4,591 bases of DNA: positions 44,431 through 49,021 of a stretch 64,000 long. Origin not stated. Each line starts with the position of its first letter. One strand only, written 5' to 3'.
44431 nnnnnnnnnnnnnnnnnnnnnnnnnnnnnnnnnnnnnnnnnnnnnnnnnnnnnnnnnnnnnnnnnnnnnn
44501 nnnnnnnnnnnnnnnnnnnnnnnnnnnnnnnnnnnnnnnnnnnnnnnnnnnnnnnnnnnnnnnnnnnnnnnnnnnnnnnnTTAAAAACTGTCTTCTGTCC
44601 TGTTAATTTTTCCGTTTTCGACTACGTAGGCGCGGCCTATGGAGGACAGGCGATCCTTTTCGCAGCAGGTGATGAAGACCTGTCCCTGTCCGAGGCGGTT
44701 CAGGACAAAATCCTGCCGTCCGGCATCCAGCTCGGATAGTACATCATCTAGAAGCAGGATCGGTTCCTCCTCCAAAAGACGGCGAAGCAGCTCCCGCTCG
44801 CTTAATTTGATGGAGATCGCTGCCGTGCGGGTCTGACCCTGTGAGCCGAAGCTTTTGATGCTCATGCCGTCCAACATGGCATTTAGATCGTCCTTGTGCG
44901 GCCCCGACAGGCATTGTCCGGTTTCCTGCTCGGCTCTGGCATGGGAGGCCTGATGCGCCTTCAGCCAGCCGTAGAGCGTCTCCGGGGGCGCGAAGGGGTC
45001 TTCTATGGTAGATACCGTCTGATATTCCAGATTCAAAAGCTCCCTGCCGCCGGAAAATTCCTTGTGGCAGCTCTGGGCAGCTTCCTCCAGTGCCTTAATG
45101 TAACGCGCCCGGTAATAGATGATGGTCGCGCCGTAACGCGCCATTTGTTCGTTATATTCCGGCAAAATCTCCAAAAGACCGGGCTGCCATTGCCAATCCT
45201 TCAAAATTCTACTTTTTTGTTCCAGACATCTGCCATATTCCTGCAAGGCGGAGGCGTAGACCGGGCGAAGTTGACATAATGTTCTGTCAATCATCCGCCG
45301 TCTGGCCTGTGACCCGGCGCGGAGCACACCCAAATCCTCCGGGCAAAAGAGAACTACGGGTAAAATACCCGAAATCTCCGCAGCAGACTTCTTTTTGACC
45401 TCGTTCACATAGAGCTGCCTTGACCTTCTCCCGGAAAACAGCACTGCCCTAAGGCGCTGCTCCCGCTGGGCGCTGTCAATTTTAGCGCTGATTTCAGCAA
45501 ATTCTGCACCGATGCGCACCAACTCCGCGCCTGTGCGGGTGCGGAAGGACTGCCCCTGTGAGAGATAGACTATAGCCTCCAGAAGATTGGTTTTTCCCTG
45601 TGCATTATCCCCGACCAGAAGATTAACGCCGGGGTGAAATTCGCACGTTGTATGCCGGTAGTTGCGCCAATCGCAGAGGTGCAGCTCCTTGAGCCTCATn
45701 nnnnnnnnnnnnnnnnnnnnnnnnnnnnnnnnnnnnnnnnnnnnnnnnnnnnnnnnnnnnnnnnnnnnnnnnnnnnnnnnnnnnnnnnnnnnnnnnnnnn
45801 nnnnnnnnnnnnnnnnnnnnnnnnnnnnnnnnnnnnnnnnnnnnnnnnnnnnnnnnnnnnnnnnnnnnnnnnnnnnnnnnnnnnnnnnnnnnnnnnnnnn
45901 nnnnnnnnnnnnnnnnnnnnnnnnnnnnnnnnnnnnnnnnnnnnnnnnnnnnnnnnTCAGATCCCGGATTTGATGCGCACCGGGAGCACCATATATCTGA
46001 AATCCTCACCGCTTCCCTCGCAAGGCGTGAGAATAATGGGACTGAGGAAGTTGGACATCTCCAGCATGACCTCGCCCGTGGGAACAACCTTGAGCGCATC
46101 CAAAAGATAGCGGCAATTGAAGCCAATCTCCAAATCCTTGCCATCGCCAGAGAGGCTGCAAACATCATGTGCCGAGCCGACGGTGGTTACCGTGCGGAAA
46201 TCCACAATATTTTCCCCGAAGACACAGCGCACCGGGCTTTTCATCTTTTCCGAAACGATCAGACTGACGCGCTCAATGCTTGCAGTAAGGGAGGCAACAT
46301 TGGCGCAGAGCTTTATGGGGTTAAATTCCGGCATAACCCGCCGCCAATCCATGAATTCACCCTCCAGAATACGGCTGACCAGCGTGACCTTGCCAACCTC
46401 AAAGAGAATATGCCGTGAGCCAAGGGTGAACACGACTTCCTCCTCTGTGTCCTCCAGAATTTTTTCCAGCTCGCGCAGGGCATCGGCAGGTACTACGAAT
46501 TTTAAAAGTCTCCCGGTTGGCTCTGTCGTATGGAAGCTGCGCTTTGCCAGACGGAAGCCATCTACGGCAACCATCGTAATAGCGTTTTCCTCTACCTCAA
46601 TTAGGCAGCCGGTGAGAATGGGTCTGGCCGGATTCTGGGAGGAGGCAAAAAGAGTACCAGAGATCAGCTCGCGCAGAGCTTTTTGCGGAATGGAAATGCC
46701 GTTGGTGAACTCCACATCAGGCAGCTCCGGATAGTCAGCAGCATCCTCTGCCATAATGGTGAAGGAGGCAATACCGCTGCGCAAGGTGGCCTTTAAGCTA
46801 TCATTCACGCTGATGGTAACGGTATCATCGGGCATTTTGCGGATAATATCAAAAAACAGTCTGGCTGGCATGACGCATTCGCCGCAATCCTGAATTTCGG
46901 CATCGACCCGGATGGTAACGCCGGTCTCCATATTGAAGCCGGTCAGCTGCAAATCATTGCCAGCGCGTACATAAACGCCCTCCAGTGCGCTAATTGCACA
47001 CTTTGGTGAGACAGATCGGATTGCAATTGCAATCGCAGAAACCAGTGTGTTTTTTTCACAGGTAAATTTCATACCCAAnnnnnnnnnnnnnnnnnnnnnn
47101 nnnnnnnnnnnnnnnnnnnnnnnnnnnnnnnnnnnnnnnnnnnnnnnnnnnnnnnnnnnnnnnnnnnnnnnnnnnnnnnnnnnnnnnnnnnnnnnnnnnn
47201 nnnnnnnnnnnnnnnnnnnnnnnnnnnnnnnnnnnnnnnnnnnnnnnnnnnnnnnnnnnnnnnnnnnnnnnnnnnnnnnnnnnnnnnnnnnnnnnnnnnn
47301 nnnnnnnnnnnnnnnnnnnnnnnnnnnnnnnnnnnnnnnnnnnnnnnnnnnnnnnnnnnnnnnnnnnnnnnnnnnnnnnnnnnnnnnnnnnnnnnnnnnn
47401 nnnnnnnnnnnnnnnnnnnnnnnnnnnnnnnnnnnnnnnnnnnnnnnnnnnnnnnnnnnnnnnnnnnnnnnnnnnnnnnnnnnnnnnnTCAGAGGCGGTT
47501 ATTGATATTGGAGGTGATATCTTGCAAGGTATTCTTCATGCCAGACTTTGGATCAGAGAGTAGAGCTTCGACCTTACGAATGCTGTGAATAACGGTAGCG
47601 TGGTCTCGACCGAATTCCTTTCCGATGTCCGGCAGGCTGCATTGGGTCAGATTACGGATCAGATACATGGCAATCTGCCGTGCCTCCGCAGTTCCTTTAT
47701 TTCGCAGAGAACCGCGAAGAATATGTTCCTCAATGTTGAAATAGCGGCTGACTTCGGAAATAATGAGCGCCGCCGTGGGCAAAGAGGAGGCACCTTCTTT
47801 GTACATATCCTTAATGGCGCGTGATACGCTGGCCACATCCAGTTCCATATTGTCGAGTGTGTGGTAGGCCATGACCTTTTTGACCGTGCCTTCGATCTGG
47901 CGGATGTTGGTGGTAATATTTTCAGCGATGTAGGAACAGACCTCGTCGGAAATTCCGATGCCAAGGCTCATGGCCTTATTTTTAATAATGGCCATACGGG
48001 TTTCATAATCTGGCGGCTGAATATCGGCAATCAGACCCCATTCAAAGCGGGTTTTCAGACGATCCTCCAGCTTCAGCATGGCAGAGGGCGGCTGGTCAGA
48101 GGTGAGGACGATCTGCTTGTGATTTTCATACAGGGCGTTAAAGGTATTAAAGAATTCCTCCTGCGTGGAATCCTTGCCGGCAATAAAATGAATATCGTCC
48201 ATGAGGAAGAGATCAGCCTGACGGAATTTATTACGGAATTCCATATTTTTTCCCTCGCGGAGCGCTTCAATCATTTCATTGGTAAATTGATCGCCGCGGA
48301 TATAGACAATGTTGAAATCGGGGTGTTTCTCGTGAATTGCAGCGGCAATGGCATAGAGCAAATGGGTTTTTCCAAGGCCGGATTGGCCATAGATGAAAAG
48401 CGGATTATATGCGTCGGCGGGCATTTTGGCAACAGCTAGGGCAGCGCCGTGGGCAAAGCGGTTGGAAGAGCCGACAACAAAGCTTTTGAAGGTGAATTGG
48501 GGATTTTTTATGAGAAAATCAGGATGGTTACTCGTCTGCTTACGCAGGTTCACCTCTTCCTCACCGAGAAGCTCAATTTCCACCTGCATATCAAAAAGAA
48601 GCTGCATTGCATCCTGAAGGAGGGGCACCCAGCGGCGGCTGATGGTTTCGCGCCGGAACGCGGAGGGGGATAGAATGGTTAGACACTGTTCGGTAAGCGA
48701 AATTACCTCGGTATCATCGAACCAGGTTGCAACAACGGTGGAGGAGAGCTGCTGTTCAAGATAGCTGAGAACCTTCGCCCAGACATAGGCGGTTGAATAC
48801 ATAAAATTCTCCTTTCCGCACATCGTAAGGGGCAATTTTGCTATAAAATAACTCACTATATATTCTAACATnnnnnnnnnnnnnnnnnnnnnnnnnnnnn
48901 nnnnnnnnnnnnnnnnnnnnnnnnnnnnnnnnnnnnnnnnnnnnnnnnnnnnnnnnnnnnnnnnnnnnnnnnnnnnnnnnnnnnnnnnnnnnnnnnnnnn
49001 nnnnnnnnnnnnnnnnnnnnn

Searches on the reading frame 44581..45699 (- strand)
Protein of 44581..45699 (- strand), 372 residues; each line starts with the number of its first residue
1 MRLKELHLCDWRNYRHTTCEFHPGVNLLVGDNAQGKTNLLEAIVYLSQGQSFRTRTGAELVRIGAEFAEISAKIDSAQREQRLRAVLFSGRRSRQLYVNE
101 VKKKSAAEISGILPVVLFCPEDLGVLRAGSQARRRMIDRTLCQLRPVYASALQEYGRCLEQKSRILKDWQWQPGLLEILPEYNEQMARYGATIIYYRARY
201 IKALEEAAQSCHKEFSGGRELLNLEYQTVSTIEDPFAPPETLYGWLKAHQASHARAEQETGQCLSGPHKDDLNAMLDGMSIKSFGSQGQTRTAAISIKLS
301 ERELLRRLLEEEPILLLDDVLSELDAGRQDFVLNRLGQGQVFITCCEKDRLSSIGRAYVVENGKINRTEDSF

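Call 27: search_protein_families(library=pfam, proteins=[window:44581-45699:-])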
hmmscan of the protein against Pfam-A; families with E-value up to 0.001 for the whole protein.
window:44581-45699:- (372 aa): 5 families
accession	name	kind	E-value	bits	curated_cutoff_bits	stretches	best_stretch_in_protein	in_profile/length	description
PF02463.25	SMC_N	-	3e-16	60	40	1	3-359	2-210/220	RecF/RecN/SMC N terminal domain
PF13476.12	AAA_23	-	7.2e-12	46.8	27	1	5-93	1-84/201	AAA domain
PF13175.12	AAA_15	-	2.7e-09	37.5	32.1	1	1-71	1-68/374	AAA ATPase domain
PF13555.12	AAA_29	-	1.4e-05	25.2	27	1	3-47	1-46/61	P-loop containing region of AAA domain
PF13304.12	AAA_21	-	4.7e-05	24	27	1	25-50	1-33/304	AAA domain, putative AbiEii toxin, Type IV TA system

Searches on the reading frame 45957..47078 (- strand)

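Call 27: search_protein_families(library=pfam, proteins=[window:45957-47078:-])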
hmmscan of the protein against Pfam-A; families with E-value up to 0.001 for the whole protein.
window:45957-47078:- (373 aa): 3 families
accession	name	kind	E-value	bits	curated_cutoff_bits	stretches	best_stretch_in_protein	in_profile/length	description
PF00712.24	DNA_pol3_beta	-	1.9e-27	96.2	24.4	1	3-120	1-120/120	DNA polymerase III beta subunit, N-terminal domain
PF02767.21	DNA_pol3_beta_2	-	1.1e-26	93.8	27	1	130-242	2-114/116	DNA polymerase III beta subunit, central domain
PF02768.20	DNA_pol3_beta_3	-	8.9e-18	64.7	27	1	246-368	1-121/121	DNA polymerase III beta subunit, C-terminal domain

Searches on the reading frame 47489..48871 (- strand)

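Call 27: search_protein_families(library=pfam, proteins=[window:47489-48871:-])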
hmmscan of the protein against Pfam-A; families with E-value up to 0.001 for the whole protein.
window:47489-48871:- (460 aa): 9 families
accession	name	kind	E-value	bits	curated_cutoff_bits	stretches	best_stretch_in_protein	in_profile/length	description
PF00308.24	Bac_DnaA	-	2.4e-66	223.3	23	1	123-282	2-161/162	Bacterial DnaA ATPAse domain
PF08299.17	Bac_DnaA_C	-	1.1e-25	89.9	31.5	1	369-434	3-69/69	Bacterial dnaA protein helix-turn-helix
PF01695.23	IstB_IS21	-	5.6e-09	36.3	24.1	1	158-261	95-195/238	IstB-like ATP binding protein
PF11638.13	DnaA_N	-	1.9e-08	34.3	24.6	1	30-90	3-64/65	DnaA N-terminal domain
PF00004.35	AAA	-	3.3e-08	34.5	21.2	1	159-261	2-111/131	ATPase family associated with various cellular activities (AAA)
PF13173.12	AAA_14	-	1e-06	29.2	27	1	156-275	3-114/129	AAA domain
PF01637.24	ATPase_2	-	4.3e-05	23.9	33.2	1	154-265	19-123/225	ATPase domain predominantly from Archaea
PF13401.12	AAA_22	-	0.00042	21.1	27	0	157-206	7-56/130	AAA domain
PF13191.12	AAA_16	-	0.00075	20.5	32.6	0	153-204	22-73/167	AAA ATPase domain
